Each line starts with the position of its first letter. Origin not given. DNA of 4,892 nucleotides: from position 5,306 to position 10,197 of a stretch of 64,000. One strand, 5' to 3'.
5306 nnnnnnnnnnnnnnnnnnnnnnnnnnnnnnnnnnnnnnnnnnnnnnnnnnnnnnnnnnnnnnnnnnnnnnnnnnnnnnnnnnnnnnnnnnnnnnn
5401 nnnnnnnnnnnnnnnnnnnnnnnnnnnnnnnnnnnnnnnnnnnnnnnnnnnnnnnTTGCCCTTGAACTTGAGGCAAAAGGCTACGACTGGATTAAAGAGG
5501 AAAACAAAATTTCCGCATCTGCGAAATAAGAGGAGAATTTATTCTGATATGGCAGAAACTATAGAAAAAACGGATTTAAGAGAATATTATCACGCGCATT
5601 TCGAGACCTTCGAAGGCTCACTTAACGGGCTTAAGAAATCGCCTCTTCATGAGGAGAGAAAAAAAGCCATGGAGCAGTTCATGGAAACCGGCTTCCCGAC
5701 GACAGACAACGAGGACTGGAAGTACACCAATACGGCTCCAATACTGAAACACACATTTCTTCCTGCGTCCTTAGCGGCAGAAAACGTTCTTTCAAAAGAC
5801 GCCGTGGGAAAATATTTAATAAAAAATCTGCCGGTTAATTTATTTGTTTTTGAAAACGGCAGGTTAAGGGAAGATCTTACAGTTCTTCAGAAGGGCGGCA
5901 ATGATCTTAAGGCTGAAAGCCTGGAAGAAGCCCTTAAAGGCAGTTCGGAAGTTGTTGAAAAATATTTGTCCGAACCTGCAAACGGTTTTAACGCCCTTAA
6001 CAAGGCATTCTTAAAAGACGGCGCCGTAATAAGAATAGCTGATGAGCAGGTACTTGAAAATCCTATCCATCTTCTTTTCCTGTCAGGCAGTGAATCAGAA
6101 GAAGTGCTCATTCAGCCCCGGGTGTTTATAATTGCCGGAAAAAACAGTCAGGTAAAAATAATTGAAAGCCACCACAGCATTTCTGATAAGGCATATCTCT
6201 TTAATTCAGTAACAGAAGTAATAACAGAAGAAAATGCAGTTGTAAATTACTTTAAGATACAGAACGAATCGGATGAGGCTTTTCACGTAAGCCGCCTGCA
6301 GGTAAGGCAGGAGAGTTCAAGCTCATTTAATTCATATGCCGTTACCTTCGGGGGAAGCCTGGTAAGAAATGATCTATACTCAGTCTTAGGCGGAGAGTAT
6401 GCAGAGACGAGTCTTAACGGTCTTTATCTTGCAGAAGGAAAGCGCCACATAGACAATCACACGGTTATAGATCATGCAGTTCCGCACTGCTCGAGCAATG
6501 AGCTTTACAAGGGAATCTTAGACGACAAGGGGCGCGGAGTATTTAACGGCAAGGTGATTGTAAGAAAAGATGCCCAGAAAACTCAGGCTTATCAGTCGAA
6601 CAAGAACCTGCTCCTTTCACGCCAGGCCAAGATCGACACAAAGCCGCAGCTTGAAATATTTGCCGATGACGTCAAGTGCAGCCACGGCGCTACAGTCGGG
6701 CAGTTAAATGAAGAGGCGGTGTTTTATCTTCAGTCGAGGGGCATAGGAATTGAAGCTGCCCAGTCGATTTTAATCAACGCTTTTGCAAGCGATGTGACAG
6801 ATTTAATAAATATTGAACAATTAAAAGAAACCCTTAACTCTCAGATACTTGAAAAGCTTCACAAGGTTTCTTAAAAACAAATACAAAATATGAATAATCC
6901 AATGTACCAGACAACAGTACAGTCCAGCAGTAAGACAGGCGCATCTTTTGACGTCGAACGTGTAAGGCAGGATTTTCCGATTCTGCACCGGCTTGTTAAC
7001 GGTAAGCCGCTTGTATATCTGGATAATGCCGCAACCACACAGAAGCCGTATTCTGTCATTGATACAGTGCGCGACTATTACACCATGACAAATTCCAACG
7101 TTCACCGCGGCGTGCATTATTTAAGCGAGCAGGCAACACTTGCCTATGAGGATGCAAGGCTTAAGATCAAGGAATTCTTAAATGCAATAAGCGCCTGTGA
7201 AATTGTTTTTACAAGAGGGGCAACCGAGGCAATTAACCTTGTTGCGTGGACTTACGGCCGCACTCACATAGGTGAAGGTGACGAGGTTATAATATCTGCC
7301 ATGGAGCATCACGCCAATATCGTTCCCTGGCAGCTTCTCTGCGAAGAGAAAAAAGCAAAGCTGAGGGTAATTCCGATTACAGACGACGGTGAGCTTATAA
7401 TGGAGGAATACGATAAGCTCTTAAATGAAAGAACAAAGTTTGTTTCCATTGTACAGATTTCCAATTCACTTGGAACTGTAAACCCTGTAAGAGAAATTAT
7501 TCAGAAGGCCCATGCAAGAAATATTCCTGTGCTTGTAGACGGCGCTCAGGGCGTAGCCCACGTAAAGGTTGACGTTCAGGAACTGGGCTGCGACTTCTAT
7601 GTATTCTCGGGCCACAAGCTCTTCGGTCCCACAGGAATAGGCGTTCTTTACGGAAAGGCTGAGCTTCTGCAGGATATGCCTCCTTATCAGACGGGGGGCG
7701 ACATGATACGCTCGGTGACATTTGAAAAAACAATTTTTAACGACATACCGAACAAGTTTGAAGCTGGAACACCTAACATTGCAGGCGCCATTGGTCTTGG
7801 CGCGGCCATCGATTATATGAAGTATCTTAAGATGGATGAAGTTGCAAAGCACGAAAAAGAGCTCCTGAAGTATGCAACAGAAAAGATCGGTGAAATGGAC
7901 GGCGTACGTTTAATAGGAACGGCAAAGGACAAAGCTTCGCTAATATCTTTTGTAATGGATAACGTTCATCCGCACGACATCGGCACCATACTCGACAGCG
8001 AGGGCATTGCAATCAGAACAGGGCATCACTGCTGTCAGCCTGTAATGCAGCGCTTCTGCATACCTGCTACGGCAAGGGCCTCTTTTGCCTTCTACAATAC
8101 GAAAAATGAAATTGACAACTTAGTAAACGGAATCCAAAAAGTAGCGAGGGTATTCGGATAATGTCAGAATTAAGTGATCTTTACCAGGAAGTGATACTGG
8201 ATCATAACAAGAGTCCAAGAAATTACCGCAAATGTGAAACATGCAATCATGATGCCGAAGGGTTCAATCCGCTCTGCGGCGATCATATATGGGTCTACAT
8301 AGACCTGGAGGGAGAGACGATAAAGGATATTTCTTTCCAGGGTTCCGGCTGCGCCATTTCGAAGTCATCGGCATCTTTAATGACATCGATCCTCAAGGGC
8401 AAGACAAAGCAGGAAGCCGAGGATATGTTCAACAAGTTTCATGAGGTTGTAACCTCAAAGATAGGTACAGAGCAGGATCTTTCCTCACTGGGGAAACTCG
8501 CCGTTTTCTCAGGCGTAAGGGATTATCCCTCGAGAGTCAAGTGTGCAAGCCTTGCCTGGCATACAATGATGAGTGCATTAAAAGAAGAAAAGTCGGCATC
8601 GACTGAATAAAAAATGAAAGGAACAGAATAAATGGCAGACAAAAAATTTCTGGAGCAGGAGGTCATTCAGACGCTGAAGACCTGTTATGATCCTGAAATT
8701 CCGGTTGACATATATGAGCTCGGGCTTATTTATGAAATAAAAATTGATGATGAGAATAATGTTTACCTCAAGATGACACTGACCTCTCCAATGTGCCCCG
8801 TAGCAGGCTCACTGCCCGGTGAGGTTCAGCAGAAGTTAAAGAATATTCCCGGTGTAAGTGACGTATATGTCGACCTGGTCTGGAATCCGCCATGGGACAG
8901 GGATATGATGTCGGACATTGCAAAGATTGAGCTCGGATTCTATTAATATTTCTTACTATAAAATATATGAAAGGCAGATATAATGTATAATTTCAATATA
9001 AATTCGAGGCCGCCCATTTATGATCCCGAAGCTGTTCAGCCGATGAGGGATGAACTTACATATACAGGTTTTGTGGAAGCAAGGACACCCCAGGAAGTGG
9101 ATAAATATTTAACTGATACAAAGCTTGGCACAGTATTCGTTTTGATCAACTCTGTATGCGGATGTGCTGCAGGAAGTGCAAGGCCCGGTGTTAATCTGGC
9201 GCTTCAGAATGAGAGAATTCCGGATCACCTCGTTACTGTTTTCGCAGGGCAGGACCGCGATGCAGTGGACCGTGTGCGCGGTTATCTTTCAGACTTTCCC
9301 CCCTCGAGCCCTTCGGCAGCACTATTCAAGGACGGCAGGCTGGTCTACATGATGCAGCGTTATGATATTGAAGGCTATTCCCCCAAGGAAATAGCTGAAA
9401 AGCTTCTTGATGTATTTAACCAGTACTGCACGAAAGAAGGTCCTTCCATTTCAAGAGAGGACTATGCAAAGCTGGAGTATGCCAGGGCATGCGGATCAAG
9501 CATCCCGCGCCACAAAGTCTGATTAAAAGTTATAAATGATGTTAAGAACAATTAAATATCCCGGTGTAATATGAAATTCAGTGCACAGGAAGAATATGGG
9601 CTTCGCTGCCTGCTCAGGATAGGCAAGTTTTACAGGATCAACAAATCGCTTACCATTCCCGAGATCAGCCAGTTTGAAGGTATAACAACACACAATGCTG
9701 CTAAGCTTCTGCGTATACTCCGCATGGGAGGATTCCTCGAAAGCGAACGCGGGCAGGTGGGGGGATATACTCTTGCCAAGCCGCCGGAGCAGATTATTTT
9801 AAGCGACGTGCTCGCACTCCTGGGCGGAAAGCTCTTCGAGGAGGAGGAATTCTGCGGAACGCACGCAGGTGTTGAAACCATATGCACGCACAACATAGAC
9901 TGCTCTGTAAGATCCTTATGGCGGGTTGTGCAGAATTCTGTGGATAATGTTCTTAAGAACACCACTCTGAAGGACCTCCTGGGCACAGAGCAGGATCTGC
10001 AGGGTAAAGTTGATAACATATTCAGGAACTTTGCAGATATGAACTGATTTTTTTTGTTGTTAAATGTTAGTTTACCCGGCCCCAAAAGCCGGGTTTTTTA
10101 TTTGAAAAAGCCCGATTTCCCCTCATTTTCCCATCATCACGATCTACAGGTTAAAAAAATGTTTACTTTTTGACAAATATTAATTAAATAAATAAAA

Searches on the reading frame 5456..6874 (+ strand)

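Call 42: search_protein_families(library=pfam, proteins=[window:5456-6874:+], max_evalue=0.0001)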
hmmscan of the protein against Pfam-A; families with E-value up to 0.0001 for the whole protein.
window:5456-6874:+ (472 aa): 2 families
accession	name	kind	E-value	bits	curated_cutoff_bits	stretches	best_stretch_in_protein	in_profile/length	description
PF01458.23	SUFBD_core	-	1.4e-90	303.2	27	1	214-443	5-232/232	SUF system FeS cluster assembly, SufBD core domain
PF19295.5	SufBD_N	-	1.9e-18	67.1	23.5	1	43-205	5-171/172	SufBD protein N-terminal region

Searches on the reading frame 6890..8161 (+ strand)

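Call 42: search_protein_families(library=pfam, proteins=[window:6890-8161:+], max_evalue=0.0001)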
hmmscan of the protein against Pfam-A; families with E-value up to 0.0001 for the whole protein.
window:6890-8161:+ (423 aa): 2 families
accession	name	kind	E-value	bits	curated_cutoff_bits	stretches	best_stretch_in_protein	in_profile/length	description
PF00266.25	Aminotran_5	-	4.5e-151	503.5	21.5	1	42-411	1-371/371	Aminotransferase class-V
PF00155.27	Aminotran_1_2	-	3.4e-07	30.2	19.7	1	88-262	46-240/361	Aminotransferase class I and II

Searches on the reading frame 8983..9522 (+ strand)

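Call 42: search_protein_families(library=pfam, proteins=[window:8983-9522:+], max_evalue=0.0001)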
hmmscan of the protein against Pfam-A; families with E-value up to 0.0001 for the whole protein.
window:8983-9522:+ (179 aa): 1 family
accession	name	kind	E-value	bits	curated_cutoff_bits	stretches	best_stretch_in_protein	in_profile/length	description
PF06491.16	Disulph_isomer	-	5.3e-57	192.2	25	1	13-149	1-136/136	Disulphide isomerase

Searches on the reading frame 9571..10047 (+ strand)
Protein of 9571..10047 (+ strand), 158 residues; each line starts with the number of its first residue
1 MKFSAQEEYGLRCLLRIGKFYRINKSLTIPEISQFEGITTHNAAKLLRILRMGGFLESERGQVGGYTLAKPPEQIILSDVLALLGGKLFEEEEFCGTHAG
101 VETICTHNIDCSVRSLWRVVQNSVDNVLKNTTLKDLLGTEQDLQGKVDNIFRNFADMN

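Call 42: search_protein_families(library=pfam, proteins=[window:9571-10047:+], max_evalue=0.0001)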
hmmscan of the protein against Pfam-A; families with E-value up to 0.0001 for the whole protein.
window:9571-10047:+ (158 aa): 1 family
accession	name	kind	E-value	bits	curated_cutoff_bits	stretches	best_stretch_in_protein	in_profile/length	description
PF02082.26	Rrf2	-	1.7e-26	93.4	30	1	4-137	2-130/132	Iron-dependent Transcriptional regulator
